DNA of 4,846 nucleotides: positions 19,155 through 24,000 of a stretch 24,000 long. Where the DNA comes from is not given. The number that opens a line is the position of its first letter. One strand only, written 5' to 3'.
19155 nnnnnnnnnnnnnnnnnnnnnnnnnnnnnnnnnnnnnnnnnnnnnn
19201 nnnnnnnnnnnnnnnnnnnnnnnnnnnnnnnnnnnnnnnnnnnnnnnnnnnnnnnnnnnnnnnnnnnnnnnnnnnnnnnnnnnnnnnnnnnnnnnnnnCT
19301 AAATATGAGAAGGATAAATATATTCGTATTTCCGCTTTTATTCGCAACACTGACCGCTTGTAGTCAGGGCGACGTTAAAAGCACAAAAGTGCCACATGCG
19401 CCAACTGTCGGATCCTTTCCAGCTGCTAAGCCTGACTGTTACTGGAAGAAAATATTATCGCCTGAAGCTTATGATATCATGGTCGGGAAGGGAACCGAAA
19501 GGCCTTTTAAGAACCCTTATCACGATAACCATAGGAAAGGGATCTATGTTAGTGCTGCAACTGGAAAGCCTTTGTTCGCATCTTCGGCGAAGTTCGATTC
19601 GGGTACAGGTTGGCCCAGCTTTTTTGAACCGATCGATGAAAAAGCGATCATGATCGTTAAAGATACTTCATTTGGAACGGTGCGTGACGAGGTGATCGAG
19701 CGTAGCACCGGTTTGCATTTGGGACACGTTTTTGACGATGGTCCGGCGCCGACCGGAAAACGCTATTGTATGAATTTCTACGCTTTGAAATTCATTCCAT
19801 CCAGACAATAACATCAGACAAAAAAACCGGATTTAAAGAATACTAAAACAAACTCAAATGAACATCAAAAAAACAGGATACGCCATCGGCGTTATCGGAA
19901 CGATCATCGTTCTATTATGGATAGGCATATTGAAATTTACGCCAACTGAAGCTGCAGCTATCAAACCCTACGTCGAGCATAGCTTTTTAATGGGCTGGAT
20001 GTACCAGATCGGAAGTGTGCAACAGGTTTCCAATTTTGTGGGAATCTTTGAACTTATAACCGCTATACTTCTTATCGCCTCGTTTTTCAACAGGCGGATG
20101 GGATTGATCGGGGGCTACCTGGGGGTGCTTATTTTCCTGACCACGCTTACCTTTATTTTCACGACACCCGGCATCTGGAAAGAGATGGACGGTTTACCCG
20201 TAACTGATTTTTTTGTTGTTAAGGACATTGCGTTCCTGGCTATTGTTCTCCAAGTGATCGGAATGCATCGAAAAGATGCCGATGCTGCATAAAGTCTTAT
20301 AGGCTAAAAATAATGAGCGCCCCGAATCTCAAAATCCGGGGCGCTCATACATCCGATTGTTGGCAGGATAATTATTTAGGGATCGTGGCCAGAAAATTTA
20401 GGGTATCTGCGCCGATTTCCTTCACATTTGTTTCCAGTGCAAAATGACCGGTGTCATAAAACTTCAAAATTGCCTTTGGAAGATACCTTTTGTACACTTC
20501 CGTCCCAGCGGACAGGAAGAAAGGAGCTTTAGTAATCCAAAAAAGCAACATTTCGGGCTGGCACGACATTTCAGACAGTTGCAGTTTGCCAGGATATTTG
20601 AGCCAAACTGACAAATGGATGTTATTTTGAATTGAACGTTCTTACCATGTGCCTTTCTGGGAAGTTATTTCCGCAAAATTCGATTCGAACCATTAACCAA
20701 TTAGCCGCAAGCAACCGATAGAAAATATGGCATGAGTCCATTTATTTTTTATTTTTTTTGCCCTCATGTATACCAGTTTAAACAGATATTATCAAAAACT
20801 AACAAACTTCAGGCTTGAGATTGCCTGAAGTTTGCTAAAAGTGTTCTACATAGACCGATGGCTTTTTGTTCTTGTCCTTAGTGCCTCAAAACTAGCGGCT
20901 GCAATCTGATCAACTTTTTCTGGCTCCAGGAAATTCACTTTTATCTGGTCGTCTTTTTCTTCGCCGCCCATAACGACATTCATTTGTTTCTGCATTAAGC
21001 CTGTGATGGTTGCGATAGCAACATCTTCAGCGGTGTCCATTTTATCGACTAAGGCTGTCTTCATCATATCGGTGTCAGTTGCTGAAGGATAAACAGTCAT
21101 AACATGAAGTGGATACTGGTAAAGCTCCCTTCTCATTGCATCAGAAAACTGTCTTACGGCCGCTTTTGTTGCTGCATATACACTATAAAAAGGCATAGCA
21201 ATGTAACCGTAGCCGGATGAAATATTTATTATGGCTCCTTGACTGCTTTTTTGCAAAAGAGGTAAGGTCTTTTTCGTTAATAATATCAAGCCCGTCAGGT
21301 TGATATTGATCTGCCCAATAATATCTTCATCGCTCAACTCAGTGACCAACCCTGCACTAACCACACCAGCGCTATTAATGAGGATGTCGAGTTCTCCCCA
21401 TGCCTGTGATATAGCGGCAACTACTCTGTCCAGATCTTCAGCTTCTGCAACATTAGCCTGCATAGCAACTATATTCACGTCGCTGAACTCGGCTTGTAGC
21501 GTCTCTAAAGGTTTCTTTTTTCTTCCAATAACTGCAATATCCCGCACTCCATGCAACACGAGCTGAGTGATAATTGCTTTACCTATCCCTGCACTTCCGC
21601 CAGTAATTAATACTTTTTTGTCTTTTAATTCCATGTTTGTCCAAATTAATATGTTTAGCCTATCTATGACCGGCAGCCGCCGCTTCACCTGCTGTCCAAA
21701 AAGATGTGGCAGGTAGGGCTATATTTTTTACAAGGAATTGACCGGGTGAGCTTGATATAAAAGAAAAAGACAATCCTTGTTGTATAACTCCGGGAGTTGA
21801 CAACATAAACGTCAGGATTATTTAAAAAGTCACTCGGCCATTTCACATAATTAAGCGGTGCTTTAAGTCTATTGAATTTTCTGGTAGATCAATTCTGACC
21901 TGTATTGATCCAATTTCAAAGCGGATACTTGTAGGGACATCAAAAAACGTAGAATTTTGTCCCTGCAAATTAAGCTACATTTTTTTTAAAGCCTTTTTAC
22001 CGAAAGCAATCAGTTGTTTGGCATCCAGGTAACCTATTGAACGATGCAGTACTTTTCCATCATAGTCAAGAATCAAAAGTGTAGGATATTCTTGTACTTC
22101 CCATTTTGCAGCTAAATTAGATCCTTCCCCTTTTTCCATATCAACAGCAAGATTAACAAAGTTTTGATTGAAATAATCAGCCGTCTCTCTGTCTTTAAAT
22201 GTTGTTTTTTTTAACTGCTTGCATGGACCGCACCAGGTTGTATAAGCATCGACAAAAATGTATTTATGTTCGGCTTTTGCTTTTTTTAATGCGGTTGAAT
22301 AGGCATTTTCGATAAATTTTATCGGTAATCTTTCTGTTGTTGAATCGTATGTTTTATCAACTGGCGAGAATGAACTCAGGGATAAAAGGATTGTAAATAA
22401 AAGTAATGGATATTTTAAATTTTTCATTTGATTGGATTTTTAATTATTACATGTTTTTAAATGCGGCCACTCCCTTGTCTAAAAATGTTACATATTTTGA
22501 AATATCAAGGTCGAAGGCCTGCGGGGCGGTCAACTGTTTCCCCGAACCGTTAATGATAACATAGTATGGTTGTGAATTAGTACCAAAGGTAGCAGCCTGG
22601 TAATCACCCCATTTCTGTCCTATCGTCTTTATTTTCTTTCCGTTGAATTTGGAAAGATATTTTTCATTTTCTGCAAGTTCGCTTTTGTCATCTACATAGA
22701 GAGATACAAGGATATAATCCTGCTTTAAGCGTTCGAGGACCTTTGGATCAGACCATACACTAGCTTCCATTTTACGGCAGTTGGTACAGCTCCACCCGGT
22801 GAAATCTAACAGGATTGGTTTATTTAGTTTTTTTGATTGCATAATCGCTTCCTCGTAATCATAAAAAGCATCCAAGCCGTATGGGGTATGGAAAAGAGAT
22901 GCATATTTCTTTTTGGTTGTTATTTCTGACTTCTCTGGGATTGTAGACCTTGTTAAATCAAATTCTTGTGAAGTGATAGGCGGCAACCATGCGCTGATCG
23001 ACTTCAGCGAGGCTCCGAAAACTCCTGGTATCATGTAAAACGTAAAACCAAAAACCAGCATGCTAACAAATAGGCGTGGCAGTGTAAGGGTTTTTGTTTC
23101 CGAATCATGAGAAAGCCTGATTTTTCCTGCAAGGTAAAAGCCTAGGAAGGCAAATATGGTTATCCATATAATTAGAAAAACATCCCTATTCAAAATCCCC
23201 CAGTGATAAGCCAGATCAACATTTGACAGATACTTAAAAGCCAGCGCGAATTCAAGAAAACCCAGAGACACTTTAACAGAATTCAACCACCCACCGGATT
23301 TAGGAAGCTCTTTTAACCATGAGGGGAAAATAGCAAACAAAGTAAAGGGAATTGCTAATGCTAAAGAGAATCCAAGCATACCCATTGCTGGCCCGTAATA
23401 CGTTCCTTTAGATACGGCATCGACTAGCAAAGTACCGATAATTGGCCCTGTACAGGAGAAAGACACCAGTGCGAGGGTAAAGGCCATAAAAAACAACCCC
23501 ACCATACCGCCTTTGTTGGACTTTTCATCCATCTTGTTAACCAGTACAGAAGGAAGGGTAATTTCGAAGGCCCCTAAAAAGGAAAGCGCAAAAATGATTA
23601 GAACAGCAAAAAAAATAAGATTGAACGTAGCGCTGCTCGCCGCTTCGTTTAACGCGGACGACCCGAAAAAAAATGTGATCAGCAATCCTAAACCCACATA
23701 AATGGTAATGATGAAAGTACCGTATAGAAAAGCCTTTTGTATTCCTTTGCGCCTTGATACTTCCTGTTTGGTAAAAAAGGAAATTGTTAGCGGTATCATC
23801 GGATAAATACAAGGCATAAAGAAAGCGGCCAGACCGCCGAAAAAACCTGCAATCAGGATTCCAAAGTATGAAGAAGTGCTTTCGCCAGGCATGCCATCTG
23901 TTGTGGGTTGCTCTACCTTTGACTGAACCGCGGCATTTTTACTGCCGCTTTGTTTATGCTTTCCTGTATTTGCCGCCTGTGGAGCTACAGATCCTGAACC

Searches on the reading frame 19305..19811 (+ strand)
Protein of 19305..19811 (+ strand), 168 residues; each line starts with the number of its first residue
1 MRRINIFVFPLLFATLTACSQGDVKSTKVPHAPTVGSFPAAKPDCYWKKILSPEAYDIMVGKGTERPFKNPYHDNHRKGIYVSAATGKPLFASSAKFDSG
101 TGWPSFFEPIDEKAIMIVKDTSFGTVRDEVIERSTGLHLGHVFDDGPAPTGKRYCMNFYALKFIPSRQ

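Call 5: search_protein_families(library=pfam, proteins=[window:19305-19811:+], max_evalue=0.01)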
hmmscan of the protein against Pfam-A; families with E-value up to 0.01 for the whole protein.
window:19305-19811:+ (168 aa): 1 family
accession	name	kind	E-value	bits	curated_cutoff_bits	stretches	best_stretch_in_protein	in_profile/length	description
PF01641.26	SelR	-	9.7e-43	145.2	24.9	1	51-165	1-116/116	SelR domain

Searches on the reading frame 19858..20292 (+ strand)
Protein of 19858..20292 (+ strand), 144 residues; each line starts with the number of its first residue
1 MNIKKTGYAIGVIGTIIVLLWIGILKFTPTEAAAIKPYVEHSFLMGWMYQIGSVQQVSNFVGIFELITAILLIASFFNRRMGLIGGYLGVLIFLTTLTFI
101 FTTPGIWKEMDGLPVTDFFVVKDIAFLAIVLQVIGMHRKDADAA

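Call 5: search_protein_families(library=pfam, proteins=[window:19858-20292:+], max_evalue=0.01)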
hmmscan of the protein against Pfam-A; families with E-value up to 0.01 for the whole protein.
window:19858-20292:+ (144 aa): 1 family
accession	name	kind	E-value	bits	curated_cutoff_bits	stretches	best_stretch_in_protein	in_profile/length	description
PF04224.18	DUF417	-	3.8e-34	118.2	27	1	3-139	10-172/175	Protein of unknown function, DUF417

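Call 72: search_protein_families(library=ncbifam, proteins=[window:19858-20289:+], max_evalue=0.1)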
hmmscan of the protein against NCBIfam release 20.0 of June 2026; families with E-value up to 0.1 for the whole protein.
window:19858-20289:+ (144 aa): 1 family
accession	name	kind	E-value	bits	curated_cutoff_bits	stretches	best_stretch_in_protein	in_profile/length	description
NF040476.1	chlor_memb_RclC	equivalog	8.9e-19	68.1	275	2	56-129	91-172/190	reactive chlorine resistance membrane protein RclC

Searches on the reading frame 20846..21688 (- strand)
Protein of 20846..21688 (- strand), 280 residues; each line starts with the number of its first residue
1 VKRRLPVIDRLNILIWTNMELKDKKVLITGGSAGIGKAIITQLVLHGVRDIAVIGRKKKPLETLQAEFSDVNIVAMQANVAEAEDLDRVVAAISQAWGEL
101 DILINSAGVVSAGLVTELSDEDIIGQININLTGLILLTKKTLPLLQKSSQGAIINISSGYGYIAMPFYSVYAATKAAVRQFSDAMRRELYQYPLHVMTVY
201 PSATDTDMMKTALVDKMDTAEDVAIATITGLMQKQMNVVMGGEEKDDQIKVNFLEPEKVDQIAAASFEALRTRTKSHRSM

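Call 5: search_protein_families(library=pfam, proteins=[window:20846-21688:-], max_evalue=0.01)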
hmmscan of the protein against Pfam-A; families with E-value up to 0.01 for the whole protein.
window:20846-21688:- (280 aa): 10 families
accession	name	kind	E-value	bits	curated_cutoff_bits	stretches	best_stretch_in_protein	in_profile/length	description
PF00106.31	adh_short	-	2.8e-49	167.7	26.6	1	24-211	1-189/195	short chain dehydrogenase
PF13561.12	adh_short_C2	-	1.5e-31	110.3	27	1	33-213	6-185/236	Enoyl-(Acyl carrier protein) reductase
PF08659.16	KR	-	3.3e-17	63.4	22.6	1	26-187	3-165/180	KR domain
PF01488.26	Shikimate_DH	-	9.4e-05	23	24.3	1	20-94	9-84/138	Shikimate / quinate 5-dehydrogenase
PF03435.24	Sacchrp_dh_NADP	-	0.00016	22.5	25.1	1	27-116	2-85/129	Saccharopine dehydrogenase NADP binding domain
PF02719.21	Polysacc_synt_2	-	0.00016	21.4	20.2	1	26-107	1-85/293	Polysaccharide biosynthesis protein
PF01370.27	Epimerase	-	0.00022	21.2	20.9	1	26-188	1-159/240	NAD dependent epimerase/dehydratase family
PF23441.1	SDR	-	0.00032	20.6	27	1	21-218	5-208/258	SDR-like rossmann domain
PF01073.25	3Beta_HSD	-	0.001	18.6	22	1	27-136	1-100/280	3-beta hydroxysteroid dehydrogenase/isomerase family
PF08643.16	DUF1776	-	0.0032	17.4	25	1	111-199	104-194/294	Fungal family of unknown function (DUF1776)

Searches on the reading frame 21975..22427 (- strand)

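Call 5: search_protein_families(library=pfam, proteins=[window:21975-22427:-], max_evalue=0.01)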
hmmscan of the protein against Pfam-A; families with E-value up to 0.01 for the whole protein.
window:21975-22427:- (150 aa): 6 families
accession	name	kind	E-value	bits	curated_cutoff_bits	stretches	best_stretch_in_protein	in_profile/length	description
PF13098.12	Thioredoxin_2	-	5.2e-14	52.9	27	1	50-141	1-102/104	Thioredoxin-like domain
PF13899.12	Thioredoxin_7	-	1.3e-12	48.1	27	1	40-121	3-82/83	Thioredoxin-like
PF00085.26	Thioredoxin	-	2.3e-12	47.3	23.5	1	41-142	8-100/103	Thioredoxin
PF03190.21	Thioredox_DsbH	-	1.8e-10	41.4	27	1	43-99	26-82/163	Protein of unknown function, DUF255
PF13905.12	Thioredoxin_8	-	2.3e-06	28.3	27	1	80-126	48-94/94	Thioredoxin-like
PF08534.16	Redoxin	-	0.009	16.2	26.6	0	48-126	22-98/148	Redoxin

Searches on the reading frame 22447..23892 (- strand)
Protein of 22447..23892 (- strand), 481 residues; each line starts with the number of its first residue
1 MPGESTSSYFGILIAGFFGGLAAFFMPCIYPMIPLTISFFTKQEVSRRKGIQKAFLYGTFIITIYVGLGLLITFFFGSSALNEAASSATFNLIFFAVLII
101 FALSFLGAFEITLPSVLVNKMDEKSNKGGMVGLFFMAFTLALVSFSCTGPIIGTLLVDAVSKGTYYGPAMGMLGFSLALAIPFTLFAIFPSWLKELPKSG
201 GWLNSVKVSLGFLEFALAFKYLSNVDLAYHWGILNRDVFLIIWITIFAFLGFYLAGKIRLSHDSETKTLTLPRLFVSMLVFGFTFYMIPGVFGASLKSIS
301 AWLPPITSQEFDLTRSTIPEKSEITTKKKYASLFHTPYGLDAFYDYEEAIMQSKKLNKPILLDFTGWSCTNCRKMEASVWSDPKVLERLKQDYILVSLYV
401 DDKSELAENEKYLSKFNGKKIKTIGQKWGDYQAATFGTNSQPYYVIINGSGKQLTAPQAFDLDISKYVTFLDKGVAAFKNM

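Call 15: search_protein_families(library=pfam, proteins=[window:22447-23892:-], max_evalue=0.01)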
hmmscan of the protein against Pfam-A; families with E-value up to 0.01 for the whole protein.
window:22447-23892:- (481 aa): 4 families
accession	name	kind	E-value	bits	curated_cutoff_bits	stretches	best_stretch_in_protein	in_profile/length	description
PF02683.22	DsbD_TM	-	3.1e-24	85.9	27.1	1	13-222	4-215/219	Cytochrome C biogenesis protein transmembrane domain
PF13899.12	Thioredoxin_7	-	2.5e-10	40.8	27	1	345-405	5-65/83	Thioredoxin-like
PF13098.12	Thioredoxin_2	-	2e-06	28.5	27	1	354-450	2-85/104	Thioredoxin-like domain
PF03190.21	Thioredox_DsbH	-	3.9e-05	24.1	27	1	347-406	27-86/163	Protein of unknown function, DUF255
